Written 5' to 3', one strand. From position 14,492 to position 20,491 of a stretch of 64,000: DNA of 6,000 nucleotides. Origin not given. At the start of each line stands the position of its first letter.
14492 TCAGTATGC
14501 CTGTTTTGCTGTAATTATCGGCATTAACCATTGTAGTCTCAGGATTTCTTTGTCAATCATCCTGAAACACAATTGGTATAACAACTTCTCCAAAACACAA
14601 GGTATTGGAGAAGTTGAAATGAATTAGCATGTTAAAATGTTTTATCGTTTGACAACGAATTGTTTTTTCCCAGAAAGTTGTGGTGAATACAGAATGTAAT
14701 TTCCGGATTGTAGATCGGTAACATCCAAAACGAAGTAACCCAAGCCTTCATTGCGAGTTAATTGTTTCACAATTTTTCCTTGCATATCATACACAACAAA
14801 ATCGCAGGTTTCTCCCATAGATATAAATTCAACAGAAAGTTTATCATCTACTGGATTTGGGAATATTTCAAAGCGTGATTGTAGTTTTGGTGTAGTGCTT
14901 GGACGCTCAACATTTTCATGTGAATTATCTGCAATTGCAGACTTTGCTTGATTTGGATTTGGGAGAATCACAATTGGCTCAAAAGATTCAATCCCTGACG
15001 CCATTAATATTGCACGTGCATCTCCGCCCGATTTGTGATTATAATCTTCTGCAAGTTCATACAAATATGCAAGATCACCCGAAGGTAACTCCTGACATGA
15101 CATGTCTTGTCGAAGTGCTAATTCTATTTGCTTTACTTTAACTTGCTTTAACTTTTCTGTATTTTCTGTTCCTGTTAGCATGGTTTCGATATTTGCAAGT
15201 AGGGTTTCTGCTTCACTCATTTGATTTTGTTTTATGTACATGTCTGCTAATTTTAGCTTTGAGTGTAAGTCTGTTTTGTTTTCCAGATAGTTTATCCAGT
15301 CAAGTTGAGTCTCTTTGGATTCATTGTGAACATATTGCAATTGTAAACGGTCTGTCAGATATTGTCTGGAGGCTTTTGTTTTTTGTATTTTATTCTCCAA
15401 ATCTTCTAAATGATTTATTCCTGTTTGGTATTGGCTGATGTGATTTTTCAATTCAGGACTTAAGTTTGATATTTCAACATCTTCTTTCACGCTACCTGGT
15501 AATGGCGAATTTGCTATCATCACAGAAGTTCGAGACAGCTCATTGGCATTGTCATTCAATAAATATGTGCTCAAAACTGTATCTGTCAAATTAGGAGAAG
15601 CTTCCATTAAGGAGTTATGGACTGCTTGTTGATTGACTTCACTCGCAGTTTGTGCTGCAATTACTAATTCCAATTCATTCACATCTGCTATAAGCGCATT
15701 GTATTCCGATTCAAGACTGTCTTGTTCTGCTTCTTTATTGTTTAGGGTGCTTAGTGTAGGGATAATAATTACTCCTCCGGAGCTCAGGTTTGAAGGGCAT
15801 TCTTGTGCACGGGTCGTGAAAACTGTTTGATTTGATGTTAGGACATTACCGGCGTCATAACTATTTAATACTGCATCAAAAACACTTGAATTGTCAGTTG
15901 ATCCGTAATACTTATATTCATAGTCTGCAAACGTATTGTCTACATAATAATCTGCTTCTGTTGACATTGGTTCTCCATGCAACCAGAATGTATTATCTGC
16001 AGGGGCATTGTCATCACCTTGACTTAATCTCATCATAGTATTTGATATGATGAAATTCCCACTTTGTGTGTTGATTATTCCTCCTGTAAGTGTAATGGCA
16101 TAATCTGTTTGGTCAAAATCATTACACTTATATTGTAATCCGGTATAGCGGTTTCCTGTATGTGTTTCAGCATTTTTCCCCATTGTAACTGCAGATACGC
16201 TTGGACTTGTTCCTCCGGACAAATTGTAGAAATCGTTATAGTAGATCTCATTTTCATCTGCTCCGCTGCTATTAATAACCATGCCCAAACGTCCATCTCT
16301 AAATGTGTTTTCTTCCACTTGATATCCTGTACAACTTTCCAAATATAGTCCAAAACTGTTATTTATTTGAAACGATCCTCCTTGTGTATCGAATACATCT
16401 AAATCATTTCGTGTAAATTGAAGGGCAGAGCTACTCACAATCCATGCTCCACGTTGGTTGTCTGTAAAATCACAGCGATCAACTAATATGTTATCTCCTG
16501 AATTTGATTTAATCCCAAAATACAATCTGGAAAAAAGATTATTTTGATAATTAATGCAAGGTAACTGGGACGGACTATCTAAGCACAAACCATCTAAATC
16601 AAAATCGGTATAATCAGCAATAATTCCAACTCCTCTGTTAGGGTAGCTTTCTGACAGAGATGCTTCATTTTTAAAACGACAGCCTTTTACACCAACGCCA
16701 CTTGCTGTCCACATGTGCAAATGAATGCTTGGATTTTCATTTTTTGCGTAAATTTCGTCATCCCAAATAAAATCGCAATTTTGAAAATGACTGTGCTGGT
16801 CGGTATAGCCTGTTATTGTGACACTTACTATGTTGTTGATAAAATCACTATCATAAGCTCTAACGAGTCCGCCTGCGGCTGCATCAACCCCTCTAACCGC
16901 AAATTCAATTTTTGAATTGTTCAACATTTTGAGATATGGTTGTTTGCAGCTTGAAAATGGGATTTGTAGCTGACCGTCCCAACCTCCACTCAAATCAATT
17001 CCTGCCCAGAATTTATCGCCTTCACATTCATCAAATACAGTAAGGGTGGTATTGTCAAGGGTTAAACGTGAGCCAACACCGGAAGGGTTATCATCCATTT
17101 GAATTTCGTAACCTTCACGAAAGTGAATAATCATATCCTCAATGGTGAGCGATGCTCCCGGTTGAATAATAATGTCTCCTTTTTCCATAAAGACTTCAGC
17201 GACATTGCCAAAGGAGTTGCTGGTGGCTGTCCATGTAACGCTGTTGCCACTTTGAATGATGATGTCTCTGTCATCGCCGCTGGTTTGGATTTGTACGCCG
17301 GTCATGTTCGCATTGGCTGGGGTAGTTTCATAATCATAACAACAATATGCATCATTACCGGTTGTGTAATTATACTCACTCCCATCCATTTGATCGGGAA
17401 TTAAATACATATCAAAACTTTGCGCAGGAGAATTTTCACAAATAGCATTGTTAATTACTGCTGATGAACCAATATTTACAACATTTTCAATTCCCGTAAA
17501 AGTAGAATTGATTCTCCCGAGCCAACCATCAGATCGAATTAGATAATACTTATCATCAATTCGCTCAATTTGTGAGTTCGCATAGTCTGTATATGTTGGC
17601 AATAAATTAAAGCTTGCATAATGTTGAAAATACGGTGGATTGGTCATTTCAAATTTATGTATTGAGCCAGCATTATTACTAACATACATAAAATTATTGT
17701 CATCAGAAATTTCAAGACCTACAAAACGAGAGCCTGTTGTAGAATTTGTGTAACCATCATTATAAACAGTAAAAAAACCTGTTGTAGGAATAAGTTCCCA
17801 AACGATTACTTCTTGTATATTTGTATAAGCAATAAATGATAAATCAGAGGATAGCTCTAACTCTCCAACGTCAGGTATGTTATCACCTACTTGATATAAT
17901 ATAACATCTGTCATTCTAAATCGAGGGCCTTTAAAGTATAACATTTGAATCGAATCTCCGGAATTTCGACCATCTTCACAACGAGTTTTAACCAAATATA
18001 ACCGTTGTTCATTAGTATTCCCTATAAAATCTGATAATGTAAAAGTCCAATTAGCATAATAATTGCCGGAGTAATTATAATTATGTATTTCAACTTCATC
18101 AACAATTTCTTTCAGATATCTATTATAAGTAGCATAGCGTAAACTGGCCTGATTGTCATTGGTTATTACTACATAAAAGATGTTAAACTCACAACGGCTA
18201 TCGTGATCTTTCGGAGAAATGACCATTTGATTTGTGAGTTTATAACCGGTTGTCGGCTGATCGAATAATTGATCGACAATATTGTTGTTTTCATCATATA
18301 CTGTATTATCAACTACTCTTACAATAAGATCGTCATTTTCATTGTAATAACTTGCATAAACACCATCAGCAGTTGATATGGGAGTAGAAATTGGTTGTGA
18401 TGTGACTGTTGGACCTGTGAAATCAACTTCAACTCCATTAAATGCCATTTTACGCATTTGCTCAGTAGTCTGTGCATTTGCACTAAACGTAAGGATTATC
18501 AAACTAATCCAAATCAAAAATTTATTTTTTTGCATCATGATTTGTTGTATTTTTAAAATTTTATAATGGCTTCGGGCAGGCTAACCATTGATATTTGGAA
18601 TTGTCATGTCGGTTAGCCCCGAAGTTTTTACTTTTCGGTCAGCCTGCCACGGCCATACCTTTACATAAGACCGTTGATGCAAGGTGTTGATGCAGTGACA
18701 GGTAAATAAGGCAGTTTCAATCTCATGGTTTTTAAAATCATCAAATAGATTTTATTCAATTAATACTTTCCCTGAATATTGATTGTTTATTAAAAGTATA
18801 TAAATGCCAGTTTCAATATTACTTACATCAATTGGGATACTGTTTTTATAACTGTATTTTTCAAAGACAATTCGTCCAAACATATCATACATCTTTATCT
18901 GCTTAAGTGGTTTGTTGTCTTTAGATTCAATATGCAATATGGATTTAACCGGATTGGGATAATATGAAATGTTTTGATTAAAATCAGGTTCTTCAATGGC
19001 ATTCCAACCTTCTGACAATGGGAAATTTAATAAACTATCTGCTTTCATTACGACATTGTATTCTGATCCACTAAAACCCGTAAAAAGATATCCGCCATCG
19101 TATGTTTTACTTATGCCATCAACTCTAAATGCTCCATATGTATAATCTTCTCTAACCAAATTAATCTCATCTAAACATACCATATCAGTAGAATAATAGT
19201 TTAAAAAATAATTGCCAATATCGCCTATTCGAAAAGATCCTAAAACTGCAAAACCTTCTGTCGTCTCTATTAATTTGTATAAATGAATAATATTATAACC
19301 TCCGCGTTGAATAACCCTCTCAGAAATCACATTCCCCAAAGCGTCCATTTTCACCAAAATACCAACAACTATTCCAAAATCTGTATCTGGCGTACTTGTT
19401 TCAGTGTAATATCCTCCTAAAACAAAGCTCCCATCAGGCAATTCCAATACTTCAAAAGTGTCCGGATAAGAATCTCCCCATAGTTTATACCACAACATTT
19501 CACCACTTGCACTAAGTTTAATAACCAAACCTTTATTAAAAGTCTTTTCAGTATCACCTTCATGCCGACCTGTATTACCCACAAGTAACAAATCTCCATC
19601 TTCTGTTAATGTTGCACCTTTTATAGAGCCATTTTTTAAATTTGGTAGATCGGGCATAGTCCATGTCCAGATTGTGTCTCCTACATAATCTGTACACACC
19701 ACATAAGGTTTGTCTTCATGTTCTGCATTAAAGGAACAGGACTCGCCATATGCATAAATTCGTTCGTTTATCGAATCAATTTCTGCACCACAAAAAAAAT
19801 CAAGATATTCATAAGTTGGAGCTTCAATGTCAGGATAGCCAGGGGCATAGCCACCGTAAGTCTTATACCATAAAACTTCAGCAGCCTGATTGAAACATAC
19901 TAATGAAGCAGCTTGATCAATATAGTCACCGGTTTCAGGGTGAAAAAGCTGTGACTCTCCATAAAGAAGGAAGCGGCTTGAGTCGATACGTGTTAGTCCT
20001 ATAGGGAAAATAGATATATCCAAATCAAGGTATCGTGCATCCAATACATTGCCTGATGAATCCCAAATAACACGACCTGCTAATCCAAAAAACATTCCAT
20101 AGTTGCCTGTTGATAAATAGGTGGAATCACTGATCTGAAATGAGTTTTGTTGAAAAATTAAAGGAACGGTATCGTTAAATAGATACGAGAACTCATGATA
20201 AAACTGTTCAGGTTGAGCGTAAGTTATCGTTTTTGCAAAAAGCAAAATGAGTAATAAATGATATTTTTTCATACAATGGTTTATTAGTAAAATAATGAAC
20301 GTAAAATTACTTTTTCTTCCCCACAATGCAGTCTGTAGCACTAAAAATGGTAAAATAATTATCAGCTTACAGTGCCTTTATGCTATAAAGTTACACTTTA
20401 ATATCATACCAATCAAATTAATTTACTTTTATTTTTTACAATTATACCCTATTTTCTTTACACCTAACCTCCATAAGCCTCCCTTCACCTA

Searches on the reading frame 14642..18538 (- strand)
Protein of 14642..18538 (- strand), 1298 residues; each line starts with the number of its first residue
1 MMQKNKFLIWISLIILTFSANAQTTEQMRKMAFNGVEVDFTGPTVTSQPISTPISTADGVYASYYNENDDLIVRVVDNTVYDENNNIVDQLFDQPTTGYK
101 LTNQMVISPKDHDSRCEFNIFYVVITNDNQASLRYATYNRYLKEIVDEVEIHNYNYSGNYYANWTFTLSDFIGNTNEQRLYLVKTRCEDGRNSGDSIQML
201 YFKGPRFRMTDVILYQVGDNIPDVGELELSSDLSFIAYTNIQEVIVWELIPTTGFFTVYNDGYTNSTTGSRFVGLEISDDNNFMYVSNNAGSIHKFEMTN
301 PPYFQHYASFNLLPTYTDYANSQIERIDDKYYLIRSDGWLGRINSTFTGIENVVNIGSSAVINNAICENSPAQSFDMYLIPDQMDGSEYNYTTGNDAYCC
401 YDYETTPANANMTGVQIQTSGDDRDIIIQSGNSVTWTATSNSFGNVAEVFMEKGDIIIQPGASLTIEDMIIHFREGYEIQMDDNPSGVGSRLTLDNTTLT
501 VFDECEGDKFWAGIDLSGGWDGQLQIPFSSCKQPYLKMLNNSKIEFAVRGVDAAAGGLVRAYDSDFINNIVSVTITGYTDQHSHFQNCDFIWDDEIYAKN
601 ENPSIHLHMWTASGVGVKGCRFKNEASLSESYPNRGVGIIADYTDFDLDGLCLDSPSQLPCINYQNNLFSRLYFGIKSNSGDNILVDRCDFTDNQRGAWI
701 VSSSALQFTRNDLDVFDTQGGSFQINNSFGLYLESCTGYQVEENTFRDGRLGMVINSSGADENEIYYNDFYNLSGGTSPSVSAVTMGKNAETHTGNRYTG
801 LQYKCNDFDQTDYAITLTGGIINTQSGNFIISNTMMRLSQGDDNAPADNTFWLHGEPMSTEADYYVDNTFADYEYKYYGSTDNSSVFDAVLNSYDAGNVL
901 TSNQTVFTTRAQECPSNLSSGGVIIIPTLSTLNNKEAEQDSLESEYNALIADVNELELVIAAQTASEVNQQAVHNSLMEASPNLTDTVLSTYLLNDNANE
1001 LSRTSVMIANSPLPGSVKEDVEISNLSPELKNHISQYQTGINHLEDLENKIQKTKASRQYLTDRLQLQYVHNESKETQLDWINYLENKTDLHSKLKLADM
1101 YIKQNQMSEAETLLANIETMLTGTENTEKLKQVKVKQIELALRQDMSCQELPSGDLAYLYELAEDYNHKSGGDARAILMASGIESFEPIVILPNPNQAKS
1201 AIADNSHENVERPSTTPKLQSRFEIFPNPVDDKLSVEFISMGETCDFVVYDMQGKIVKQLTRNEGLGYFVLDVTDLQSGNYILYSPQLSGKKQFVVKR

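Call 55: search_protein_families(library=pfam, max_evalue=0.00001, proteins=[window:14642-18538:-])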
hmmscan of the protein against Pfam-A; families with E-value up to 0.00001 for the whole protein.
window:14642-18538:- (1298 aa): 1 family
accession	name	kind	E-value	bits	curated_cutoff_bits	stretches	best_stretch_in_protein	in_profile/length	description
PF18962.6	Por_Secre_tail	-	7.3e-09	36.2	27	1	1225-1284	1-61/75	Secretion system C-terminal sorting domain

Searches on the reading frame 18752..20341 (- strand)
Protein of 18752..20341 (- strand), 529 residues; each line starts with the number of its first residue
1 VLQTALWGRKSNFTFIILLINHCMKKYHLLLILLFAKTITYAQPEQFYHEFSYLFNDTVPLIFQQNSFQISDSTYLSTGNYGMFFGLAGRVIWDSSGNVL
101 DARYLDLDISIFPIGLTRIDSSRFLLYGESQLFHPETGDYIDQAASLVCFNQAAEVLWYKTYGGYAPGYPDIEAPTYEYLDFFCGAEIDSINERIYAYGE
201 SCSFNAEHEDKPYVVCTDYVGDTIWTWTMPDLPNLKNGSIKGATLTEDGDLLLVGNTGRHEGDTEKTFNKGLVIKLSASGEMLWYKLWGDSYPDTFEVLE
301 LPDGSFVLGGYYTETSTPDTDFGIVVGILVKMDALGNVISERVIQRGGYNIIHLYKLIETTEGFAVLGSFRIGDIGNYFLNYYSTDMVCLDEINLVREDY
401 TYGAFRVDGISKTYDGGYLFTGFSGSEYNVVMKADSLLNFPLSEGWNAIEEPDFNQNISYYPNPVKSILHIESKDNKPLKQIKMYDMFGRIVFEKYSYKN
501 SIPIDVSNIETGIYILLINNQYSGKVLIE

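Call 55: search_protein_families(library=pfam, max_evalue=0.00001, proteins=[window:18752-20341:-])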
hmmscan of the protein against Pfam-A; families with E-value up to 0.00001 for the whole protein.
window:18752-20341:- (529 aa): 1 family
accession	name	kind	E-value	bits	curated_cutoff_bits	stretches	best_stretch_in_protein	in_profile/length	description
PF18962.6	Por_Secre_tail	-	3.2e-12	47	27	1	461-522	2-66/75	Secretion system C-terminal sorting domain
